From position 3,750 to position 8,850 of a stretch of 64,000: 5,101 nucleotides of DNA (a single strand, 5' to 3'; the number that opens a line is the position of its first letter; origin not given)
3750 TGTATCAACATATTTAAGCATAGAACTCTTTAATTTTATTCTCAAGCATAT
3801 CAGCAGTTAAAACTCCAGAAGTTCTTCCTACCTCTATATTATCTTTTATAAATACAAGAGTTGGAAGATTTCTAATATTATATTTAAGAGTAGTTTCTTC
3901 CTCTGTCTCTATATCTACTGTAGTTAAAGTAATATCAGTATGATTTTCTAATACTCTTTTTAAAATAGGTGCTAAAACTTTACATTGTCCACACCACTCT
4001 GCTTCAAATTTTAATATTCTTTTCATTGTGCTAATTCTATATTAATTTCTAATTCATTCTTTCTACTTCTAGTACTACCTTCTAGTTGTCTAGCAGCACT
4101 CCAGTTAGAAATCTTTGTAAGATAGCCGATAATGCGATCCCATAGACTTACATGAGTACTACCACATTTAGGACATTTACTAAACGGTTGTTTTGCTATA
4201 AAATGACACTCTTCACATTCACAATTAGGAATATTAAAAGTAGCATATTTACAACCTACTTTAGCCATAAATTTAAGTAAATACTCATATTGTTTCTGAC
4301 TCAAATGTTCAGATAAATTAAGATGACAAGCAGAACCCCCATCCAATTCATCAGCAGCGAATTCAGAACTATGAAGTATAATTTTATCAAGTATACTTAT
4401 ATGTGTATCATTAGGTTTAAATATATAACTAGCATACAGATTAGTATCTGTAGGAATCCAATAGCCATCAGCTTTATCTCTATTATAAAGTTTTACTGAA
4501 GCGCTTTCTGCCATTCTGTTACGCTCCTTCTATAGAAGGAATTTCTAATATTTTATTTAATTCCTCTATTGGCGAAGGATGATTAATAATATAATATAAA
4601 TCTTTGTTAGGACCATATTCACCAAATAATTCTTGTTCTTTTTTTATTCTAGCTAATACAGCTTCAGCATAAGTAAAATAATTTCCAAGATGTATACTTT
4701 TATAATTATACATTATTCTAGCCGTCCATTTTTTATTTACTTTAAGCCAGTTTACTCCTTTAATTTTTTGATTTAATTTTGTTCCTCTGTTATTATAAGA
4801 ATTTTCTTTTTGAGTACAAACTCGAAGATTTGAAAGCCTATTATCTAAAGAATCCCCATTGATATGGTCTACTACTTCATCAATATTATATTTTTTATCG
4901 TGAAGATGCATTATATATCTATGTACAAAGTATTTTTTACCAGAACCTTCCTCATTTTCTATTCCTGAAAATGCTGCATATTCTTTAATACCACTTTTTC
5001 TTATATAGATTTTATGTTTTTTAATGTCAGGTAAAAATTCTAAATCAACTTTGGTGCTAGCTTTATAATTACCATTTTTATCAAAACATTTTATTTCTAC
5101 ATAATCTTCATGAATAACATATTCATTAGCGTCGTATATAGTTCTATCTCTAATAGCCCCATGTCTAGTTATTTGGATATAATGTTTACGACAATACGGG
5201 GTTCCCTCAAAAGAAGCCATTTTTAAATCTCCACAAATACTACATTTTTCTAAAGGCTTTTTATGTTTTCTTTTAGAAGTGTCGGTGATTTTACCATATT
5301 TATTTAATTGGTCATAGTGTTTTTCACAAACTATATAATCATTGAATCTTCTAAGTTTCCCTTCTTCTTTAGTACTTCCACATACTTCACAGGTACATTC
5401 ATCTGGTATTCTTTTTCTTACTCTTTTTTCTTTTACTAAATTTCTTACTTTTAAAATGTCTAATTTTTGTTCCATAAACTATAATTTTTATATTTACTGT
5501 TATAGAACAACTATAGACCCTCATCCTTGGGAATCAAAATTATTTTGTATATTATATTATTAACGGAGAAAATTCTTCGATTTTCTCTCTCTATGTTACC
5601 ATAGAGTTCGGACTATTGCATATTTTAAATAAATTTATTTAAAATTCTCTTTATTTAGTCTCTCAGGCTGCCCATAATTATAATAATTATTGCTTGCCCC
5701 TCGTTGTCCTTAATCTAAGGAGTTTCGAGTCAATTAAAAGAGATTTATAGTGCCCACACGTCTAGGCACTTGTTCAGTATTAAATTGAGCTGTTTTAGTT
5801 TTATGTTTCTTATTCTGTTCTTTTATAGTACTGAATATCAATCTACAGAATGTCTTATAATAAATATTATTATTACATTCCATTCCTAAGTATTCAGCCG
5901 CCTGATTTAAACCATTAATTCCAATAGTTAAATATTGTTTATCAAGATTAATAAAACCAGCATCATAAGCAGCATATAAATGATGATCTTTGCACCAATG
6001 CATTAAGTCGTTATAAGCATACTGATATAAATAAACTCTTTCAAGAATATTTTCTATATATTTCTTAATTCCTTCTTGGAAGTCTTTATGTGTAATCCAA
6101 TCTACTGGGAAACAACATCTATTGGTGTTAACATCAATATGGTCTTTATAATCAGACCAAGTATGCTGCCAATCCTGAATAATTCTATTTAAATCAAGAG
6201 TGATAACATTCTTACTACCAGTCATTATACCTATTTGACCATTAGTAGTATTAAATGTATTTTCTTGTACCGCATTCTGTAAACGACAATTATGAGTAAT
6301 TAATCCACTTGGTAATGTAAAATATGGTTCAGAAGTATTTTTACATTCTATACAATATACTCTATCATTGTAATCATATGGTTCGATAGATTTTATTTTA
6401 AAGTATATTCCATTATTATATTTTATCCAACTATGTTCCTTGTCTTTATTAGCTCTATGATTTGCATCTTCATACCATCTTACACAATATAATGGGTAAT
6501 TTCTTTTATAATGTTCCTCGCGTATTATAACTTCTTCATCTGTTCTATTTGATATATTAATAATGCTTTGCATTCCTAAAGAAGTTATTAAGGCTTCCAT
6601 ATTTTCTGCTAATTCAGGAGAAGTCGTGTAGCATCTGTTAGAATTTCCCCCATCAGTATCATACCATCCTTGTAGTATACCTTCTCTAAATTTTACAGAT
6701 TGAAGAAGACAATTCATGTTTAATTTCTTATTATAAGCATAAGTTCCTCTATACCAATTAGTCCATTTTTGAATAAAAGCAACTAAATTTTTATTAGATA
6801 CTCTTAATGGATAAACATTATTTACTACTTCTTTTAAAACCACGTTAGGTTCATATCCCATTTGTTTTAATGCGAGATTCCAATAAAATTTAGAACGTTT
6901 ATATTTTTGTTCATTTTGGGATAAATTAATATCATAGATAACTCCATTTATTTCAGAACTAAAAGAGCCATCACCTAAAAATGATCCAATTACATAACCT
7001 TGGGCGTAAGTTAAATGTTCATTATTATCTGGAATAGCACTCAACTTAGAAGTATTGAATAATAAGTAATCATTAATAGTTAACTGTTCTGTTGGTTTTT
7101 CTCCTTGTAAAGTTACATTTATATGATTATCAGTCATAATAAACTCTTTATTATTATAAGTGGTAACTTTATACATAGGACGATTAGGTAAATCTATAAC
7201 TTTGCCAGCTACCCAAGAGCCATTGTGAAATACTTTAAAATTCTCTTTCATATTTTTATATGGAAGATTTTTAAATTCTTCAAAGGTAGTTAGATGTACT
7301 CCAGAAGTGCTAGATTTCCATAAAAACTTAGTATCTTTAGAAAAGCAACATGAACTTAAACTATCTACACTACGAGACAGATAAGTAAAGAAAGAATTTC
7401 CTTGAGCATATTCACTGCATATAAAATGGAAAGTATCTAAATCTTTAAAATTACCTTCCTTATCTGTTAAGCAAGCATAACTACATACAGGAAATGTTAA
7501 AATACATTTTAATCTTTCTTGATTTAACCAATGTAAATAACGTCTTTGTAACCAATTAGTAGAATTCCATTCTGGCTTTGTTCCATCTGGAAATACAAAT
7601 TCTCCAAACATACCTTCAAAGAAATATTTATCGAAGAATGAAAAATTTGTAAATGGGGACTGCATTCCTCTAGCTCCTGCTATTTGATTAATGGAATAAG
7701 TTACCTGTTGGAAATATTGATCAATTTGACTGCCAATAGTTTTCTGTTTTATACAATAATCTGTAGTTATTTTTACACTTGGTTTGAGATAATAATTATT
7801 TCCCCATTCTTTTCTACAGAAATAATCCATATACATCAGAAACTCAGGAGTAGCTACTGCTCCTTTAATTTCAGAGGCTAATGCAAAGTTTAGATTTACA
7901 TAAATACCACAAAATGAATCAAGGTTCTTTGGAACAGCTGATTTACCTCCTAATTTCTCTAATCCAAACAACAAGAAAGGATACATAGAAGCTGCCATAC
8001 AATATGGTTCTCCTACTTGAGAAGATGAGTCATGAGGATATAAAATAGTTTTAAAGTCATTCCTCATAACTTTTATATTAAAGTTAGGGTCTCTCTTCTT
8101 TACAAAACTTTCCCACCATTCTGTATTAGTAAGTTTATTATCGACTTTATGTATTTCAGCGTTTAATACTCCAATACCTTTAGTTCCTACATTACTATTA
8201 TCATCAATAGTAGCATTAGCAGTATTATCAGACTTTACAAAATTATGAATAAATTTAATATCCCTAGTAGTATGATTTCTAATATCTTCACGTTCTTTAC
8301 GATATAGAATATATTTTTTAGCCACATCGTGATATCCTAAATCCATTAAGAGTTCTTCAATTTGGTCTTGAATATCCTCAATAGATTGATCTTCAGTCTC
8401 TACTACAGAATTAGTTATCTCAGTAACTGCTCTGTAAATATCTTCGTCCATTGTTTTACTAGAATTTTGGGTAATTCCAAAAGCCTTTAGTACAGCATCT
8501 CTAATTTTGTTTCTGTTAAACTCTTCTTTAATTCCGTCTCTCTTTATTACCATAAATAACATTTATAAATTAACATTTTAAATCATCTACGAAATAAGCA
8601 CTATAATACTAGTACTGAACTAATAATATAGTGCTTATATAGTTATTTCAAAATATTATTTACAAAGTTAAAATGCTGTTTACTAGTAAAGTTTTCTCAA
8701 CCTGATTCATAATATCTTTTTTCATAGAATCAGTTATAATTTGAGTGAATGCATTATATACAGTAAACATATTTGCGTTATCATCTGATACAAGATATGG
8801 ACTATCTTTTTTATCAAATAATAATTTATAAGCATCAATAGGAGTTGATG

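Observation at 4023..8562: nrdD invaded twice: a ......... intein in the catalytic core plus an HNH-AP2 endonuclease gene separating the glycine-radical domain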

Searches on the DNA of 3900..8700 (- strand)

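Call 3: search_rna_families(source=window, start=3900, end=8700, threshold=evalue, max_evalue=10, show_alignments=3)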
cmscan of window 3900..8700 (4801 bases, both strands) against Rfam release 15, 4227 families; matches with E-value up to 10: 3.
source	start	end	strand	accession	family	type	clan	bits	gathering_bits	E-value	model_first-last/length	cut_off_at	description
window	6951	7051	-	RF01513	Afu_335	Gene; snRNA; snoRNA; CD-box;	-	18.5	50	7.1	1-96/96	no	A. fumigatus snoRNA Afu_335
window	6233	6330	-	RF00443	SNORA27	Gene; snRNA; snoRNA; HACA-box;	CL00032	18.4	64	8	1-127/127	no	Small nucleolar RNA SNORA27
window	6892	6942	+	RF02060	STnc410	Gene; sRNA;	-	15.3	50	7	1-158/158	no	Enterobacterial sRNA STnc410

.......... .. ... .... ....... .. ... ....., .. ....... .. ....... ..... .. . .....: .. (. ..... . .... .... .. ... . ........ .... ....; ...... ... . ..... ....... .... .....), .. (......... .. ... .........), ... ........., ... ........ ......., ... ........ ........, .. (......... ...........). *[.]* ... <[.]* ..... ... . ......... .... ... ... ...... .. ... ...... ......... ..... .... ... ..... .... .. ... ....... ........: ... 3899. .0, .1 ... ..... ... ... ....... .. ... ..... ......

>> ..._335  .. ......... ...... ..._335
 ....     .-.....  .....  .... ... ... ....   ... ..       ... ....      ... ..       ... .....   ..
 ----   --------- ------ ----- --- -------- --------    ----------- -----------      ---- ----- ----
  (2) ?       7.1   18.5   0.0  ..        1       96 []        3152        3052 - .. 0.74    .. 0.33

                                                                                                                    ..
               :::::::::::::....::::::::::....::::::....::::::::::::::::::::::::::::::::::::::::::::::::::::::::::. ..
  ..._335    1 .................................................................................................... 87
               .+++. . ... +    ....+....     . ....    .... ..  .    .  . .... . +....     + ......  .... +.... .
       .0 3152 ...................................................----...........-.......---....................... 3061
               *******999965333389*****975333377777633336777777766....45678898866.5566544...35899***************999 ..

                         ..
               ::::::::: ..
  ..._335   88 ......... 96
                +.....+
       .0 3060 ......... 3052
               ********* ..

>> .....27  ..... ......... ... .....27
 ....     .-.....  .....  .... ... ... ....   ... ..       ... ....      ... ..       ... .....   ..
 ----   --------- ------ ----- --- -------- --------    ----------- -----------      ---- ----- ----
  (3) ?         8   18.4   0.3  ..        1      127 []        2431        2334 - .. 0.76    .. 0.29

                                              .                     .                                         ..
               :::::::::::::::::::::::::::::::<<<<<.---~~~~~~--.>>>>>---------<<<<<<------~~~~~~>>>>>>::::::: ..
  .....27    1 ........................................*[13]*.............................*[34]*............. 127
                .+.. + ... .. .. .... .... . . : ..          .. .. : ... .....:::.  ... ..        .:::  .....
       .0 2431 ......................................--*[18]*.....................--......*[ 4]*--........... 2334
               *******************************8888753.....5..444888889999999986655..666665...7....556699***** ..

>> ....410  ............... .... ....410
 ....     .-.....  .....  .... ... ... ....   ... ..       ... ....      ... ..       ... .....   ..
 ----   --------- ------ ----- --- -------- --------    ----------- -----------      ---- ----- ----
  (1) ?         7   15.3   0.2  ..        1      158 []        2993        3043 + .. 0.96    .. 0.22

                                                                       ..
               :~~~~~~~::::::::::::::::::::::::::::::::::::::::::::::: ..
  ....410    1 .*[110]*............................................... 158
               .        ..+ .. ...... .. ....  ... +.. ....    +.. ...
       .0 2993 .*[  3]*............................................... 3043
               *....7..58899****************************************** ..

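Call 6: search_rna_families(source=window, start=5440, end=5800, threshold=evalue, max_evalue=10, show_alignments=4)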
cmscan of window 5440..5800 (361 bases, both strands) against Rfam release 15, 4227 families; matches with E-value up to 10: 4.
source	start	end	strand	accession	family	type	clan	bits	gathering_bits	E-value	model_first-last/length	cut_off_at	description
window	5589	5773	-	RF00028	Intron_gpI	Intron;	-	54.1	50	3.3e-13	1-253/253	no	Group I catalytic intron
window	5629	5746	+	RF00307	snoR98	Gene; snRNA; snoRNA; HACA-box;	CL00038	18.6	44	2.5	1-118/118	no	Small nucleolar RNA snoR98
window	5658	5739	-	RF01623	ceN23-1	Gene; sRNA;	-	18.1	40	0.87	1-100/100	no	Caenorhabditis sRNA ceN23-1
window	5502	5599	-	RF01821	RsaH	Gene; sRNA;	-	14.8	50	8.2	1-123/123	no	RNA Staph. aureus H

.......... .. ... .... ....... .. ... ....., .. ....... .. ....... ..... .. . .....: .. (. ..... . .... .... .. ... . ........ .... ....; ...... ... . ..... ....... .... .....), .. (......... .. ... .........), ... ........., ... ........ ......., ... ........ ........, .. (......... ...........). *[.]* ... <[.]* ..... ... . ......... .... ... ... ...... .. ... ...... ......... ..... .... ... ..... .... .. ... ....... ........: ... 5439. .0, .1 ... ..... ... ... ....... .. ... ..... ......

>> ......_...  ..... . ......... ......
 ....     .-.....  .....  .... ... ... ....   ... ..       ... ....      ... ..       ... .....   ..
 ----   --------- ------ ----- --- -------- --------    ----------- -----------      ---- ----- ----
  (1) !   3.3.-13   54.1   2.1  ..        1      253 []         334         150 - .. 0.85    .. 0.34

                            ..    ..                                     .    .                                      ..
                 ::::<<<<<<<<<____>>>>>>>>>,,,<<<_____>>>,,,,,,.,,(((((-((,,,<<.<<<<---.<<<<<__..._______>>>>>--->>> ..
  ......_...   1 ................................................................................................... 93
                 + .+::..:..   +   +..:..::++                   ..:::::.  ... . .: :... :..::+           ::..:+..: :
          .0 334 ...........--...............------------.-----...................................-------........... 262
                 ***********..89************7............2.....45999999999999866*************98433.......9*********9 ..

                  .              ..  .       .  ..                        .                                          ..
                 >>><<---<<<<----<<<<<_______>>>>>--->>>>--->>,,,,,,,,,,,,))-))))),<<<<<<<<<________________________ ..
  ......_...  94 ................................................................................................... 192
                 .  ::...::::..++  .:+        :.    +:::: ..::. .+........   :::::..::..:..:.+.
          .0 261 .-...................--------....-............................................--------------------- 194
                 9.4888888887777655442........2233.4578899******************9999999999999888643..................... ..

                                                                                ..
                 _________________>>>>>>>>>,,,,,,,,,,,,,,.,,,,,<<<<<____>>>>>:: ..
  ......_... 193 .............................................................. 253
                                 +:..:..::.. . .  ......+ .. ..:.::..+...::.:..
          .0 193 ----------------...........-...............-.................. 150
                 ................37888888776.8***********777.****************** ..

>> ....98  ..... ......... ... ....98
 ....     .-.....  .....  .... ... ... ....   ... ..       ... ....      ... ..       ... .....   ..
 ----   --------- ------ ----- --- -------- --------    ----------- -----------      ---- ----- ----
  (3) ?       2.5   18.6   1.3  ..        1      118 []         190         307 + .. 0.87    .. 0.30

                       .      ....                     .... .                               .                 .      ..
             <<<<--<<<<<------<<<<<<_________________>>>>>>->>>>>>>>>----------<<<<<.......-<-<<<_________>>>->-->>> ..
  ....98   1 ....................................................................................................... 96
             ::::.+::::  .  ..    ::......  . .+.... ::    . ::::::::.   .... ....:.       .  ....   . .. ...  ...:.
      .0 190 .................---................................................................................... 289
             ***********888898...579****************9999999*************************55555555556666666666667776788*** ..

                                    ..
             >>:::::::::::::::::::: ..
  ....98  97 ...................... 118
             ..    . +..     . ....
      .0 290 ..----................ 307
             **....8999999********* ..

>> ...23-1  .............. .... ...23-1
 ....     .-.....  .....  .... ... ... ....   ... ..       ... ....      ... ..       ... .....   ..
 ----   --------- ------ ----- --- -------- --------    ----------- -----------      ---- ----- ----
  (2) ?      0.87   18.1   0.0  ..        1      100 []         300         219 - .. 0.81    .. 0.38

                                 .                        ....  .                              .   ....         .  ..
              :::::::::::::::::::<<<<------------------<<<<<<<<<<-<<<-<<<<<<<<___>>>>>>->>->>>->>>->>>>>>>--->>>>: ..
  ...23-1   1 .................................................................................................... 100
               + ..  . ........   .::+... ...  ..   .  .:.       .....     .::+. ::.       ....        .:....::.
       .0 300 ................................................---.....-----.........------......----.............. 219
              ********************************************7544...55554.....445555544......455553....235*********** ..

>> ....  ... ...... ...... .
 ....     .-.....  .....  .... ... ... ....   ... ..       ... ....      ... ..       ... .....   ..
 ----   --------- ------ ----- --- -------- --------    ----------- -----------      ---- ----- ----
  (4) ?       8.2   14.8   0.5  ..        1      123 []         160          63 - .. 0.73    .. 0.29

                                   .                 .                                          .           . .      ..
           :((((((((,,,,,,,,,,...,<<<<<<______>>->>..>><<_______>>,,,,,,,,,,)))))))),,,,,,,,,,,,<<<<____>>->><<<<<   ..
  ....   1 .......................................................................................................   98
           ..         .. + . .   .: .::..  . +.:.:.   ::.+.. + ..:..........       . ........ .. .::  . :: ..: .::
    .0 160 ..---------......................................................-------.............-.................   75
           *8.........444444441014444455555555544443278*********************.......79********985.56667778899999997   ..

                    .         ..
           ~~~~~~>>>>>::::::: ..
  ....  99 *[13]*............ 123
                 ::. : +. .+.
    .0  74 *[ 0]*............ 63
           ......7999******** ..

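Call 7: search_dna_similar(query=window:4023-8562:-, collection=phages, mode=near, max_rows=25)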
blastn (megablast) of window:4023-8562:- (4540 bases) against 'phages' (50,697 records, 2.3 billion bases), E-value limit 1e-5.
Records with a match: 7; places in all: 7; records where one place covers at least 80% of the query: 0.
Best place of each record, by identity: 95-99% 1; 80-90% 6.
By first word of the organism name: Prevotella 6; Bacteriophage 1.
By host as written in the record: Prevotella sp. 6; - 1.
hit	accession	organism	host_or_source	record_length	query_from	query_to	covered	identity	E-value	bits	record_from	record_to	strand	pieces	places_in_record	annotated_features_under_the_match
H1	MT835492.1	Bacteriophage sp.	human fecal samples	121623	1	4434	70%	98.7%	0e+0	5643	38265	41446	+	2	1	record has no annotation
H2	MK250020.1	Prevotella phage Lak-B1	Prevotella sp.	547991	2851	2975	3%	82.7%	1e-19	106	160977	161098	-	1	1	record has no annotation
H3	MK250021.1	Prevotella phage Lak-B2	Prevotella sp.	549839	2851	2975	3%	82.7%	1e-19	106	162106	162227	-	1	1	record has no annotation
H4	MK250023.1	Prevotella phage Lak-B4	Prevotella sp.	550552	2851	2975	3%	82.7%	1e-19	106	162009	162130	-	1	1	record has no annotation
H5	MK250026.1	Prevotella phage Lak-B7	Prevotella sp.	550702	2851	2975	3%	82.7%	1e-19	106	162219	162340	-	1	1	record has no annotation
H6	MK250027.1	Prevotella phage Lak-B8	Prevotella sp.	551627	2851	2975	3%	82.7%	1e-19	106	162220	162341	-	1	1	record has no annotation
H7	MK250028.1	Prevotella phage Lak-B9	Prevotella sp.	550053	2851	2975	3%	82.7%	1e-19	106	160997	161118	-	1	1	record has no annotation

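Call 8: get_annotated_region(hit=H1, flank=3000)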
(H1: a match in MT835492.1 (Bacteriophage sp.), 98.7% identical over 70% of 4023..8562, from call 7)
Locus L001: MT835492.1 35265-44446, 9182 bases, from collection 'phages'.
description: UNVERIFIED: Bacteriophage sp. clone scaffold_35 genomic sequence.
organism: Bacteriophage sp. (NCBI taxid 38018)
taxonomy: Viruses
host: -; source: human fecal samples; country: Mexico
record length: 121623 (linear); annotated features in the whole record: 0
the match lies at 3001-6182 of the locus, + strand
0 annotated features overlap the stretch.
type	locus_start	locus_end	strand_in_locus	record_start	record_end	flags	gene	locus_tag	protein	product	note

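Call 13: search_rna_families(source=L001, start=6130, end=6560, threshold=evalue, max_evalue=1, show_alignments=1)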
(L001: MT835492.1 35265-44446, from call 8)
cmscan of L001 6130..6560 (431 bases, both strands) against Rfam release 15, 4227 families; matches with E-value up to 1: 1.
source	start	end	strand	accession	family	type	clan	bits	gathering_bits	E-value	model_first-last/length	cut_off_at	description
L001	6178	6409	+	RF00028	Intron_gpI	Intron;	-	40.6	50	4.4e-09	1-253/253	no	Group I catalytic intron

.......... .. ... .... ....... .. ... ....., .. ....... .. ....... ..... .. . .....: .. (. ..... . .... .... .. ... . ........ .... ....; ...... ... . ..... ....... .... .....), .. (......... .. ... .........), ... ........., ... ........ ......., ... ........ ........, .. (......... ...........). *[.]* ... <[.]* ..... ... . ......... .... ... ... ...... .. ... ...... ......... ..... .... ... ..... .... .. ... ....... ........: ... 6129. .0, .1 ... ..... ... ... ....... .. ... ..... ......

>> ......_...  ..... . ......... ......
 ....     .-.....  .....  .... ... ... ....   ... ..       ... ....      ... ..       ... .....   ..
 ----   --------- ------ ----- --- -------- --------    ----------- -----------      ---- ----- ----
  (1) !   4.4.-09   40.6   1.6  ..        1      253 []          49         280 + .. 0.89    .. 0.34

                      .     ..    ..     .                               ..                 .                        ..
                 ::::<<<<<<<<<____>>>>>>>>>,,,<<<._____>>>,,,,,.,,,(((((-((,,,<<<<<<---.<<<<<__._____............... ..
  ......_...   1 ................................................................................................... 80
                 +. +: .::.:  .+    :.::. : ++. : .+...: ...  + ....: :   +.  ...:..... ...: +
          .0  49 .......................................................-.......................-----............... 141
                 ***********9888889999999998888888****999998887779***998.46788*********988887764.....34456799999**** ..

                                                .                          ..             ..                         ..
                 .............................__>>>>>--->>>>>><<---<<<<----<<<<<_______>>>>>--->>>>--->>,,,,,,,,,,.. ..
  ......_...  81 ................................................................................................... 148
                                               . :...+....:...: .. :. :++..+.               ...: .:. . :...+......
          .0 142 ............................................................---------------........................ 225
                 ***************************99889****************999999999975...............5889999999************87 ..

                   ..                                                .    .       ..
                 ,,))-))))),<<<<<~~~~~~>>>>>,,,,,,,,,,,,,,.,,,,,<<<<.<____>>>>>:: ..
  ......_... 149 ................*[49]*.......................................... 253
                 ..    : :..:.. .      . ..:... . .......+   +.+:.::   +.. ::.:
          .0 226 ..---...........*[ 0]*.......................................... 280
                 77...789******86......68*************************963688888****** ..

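Call 21: get_annotated_region(hit=H2, flank=4000)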
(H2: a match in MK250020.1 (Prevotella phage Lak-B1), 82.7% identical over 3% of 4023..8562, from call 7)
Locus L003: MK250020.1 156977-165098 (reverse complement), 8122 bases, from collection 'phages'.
description: MAG: Prevotella phage Lak-B1, complete genome.
organism: Prevotella phage Lak-B1 (NCBI taxid 2491283)
taxonomy: Viruses; Duplodnaviria; Heunggongvirae; Uroviricota; Caudoviricetes
host: Prevotella sp.; source: baboon feces; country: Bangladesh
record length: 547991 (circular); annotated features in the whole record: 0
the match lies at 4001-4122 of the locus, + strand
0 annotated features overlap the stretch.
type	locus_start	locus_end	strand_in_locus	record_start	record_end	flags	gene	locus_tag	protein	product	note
